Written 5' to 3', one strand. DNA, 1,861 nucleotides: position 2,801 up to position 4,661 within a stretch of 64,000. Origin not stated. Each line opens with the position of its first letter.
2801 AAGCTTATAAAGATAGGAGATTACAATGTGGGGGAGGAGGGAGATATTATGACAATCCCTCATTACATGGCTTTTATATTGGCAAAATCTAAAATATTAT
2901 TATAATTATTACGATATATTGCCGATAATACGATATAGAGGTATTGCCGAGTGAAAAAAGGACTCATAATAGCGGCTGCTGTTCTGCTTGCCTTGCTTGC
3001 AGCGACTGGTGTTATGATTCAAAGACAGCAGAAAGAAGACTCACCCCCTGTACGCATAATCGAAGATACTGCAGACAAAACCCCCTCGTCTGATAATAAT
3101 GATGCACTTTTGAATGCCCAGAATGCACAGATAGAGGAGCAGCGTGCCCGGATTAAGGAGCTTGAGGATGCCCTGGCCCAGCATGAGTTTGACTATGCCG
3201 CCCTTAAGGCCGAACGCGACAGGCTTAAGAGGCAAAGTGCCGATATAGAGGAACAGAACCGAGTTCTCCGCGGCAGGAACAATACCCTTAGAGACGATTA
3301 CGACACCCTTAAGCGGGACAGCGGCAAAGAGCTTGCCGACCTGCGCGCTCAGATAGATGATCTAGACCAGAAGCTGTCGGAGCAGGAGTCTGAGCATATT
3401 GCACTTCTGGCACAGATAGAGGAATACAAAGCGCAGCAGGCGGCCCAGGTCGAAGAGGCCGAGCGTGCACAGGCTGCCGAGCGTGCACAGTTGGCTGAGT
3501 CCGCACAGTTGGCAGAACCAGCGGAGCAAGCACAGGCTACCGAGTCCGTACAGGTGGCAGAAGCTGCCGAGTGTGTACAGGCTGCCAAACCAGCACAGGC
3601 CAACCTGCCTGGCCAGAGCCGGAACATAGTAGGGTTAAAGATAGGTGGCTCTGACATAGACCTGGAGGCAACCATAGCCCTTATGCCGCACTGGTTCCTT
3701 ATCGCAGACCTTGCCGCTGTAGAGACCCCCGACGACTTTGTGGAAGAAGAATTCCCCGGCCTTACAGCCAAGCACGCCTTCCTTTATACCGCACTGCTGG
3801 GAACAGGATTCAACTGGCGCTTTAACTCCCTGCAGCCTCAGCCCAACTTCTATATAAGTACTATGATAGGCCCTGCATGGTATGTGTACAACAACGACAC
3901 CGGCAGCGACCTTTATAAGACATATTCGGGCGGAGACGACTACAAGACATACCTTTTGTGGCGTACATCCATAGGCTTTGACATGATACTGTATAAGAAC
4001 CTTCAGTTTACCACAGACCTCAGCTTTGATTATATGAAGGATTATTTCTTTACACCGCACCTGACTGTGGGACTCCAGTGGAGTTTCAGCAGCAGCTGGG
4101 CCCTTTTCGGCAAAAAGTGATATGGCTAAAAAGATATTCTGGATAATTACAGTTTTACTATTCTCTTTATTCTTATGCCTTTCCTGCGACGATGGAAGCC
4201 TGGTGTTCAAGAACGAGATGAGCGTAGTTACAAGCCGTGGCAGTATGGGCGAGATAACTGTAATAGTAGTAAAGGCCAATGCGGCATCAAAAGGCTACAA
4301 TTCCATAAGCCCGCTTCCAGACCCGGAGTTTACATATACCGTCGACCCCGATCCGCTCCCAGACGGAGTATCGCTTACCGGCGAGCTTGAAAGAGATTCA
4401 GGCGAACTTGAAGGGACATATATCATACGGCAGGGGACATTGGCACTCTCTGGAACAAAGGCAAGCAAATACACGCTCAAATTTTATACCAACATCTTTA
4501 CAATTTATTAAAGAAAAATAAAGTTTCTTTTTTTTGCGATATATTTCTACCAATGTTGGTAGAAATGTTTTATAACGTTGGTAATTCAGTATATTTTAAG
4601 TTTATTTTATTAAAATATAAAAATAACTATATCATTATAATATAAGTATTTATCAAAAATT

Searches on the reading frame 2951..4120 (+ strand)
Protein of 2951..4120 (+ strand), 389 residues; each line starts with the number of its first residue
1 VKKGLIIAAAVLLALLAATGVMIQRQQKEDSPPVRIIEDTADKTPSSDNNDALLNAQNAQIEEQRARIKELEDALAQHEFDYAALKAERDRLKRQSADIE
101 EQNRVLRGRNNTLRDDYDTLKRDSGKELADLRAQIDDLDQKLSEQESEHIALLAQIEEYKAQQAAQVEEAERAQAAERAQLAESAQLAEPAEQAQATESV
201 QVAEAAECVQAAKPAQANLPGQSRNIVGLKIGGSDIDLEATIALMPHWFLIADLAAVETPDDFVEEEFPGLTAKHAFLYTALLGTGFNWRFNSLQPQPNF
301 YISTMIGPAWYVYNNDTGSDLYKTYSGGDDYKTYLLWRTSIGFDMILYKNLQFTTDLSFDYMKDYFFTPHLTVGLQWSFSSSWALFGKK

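Call 3: search_protein_families(library=pfam, proteins=[window:2951-4120:+], max_evalue=0.1)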
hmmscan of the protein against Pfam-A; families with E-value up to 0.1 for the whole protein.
window:2951-4120:+ (389 aa): 11 families
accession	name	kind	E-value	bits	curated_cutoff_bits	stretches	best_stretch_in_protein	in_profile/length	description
PF04338.18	DUF481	-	0.00046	20.7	21.1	1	278-385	83-179/210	Protein of unknown function, DUF481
PF01817.26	CM_2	-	0.0055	17.3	27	1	131-184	1-56/80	Chorismate mutase type II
PF06785.16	UPF0242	-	0.0057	17.2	33.5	1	5-148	41-165/194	Uncharacterised protein family (UPF0242) N-terminus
PF05557.18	MAD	-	0.0057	15.5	30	1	50-116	154-219/661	Mitotic checkpoint protein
PF12795.12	MscS_porin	-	0.0094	16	34.4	1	24-115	119-212/238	Mechanosensitive ion channel porin domain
PF08614.16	ATG16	-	0.011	16.4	33.7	1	59-121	102-164/200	Autophagy protein 16 (ATG16)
PF00170.26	bZIP_1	-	0.031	14.8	27.6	1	86-123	25-62/64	bZIP transcription factor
PF09278.17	MerR-DNA-bind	-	0.04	15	25.4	1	41-77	28-64/65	MerR, DNA binding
PF02183.23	HALZ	-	0.05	14.2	28.1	0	78-107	3-32/43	Homeobox associated leucine zipper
PF13870.11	CCDC113_CCDC96_CC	-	0.055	13.6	31.6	0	54-143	86-176/177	CCDC113/CCDC96, coiled-coil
PF01166.23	TSC22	-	0.08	13.6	30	0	85-115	12-42/57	TSC-22/dip/bun family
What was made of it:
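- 2951..4120 (+): First cassette gene. 389-aa protein with an N-terminal signal/anchor, a long Q/A/E-rich coiled coil and a C-terminal DUF481-like beta-rich domain (probable outer-membrane beta-barrel). DUF481 PF04338 at E=4.6e-4, 20.7 bits against a cutoff of 21.1, residues 278-385 (call 3).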

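Call 4: search_protein_families(library=ncbifam, proteins=[window:2951-4120:+], max_evalue=0.1)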
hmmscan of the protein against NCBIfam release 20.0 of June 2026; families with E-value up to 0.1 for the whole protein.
window:2951-4120:+ (389 aa): 10 families
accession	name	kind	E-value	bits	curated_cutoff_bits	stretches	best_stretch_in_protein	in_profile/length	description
TIGR02168.1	SMC_prok_B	equivalog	2e-05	22.6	567.35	1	46-211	750-918/1181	chromosome segregation protein SMC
NF045487.1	ASRP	equivalog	0.00073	18.3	300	1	48-183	337-464/593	archaea-specific SMC-related protein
NF008400.0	PRK11199.1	equivalog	0.0036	16.3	273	1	126-184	3-63/374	bifunctional chorismate mutase/prephenate dehydrogenase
NF005475.0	PRK07075.1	equivalog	0.0062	16.6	126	1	123-189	8-75/105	isochorismate lyase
TIGR02169.1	SMC_prok_A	equivalog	0.0063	14.2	729.4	1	48-201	795-949/1165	chromosome segregation protein SMC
TIGR01803.1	CM-like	subfamily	0.0082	16.3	73.35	1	128-180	1-55/82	chorismate mutase family protein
TIGR01799.1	CM_T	equivalog_domain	0.012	15.7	95.9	1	128-184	1-57/83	chorismate mutase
NF004925.0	PRK06285.1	equivalog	0.031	14.3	77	1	123-175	4-56/99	chorismate mutase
TIGR03007.1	pepcterm_ChnLen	equivalog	0.042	12.1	278.85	1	63-204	201-335/498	XrtA system polysaccharide chain length determinant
TIGR03752.1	conj_TIGR03752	hypoth_equivalog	0.054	12.7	241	1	11-201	10-189/471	TIGR03752 family integrating conjugative element protein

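Call 76: find_homologous_proteins(query=window:2951-4120:+)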
Query window:2951-4120:+ (389 aa): 106 proteins with E <= 0.001 among 8000 candidates.
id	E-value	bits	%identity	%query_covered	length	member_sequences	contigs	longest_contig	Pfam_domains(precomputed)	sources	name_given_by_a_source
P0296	1.2e-251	852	99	100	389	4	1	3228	-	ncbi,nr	ncbi:MAG: hypothetical protein II958_01010 [Spirochaetia bacterium]|nr:hypothetical protein [Spiroch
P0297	6.8e-194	662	84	100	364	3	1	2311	-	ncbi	-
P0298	1.9e-121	424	56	100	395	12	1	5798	-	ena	-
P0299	7.9e-119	415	57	100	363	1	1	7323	PF27605.1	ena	-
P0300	4.5e-115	403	52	93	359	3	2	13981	-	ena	-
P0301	1.2e-114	401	54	100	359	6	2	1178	PF04338.19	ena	-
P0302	2.6e-113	397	50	100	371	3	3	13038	PF24161.2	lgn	-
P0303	1.5e-111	391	52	100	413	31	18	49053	-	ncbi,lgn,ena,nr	ncbi:MAG: DUF481 domain-containing protein [Spirochaetia bacterium]|nr:DUF481 domain-containing prot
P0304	3.6e-111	390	53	100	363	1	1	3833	PF24161.2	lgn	-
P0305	5.4e-111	389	53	100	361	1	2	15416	-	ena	-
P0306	3.4e-110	387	53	100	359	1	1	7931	-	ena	-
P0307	1.8e-109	384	51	94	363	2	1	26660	-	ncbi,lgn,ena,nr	ncbi:MAG: hypothetical protein J6W62_08545 [Spirochaetia bacterium]|nr:hypothetical protein [Spiroch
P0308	3.0e-108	380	50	100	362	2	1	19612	-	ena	-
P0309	5.7e-108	379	51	92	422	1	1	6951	PF27605.1,PF19220.7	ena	-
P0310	4.1e-105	370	51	100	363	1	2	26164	PF28422.1,PF24161.2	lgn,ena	-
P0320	3.4e-101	357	49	100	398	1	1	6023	PF04338.19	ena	-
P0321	1.0e-100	356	48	100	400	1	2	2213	PF04338.19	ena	-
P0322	1.1e-100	355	48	100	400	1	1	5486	PF04338.19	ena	-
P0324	1.5e-100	355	47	100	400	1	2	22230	PF04338.19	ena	-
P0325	1.8e-100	355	48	100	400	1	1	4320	PF04338.19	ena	-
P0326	2.2e-100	354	47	100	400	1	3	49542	PF04338.19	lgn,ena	-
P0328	3.2e-100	354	47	100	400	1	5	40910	PF04338.19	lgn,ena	-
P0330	1.2e-99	352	47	100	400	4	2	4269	PF04338.19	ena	-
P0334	5.6e-99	350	47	100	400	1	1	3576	PF04338.19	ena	-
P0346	1.3e-93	332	48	100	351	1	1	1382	PF28422.1,PF04338.19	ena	-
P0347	1.4e-93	332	50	86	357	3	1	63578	PF04338.19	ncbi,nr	ncbi:MAG: hypothetical protein IKZ57_00640 [Spirochaetia bacterium]|nr:hypothetical protein [Spiroch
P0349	1.2e-92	329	49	92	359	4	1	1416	PF28175.1,PF04338.19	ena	-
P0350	3.9e-92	327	47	100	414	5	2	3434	PF19220.7,PF04338.19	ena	-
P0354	3.3e-87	311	48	98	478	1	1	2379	PF04338.19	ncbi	-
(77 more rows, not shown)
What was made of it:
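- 2951..4120 (+): Many have precomputed PF04338 hits and one is named 'DUF481 domain-containing protein' (call 76).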

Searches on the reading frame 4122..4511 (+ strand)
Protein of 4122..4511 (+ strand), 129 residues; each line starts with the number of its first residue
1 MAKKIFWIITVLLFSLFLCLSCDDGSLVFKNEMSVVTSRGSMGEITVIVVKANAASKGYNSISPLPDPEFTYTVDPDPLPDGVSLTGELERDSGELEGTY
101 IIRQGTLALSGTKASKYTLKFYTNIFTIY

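Call 3: search_protein_families(library=pfam, proteins=[window:4122-4511:+], max_evalue=0.1)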
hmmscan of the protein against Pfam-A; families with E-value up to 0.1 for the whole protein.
window:4122-4511:+ (129 aa): 1 family
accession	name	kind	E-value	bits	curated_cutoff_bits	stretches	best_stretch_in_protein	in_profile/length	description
PF18676.6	MBG_2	-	5.2e-07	30.6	25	1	48-127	1-72/72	MBG domain (YGX type)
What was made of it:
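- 4122..4511 (+): Small lipoprotein (129 aa) with an MBG_2 adhesin-associated domain. In other genomes this gene sits after g3. PF18676 MBG_2 at E=5.2e-7, 30.6 bits against a cutoff of 25 (call 3).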

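Call 4: search_protein_families(library=ncbifam, proteins=[window:4122-4511:+], max_evalue=0.1)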
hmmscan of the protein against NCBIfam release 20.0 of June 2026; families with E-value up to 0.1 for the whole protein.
window:4122-4511:+ (129 aa): 0 families
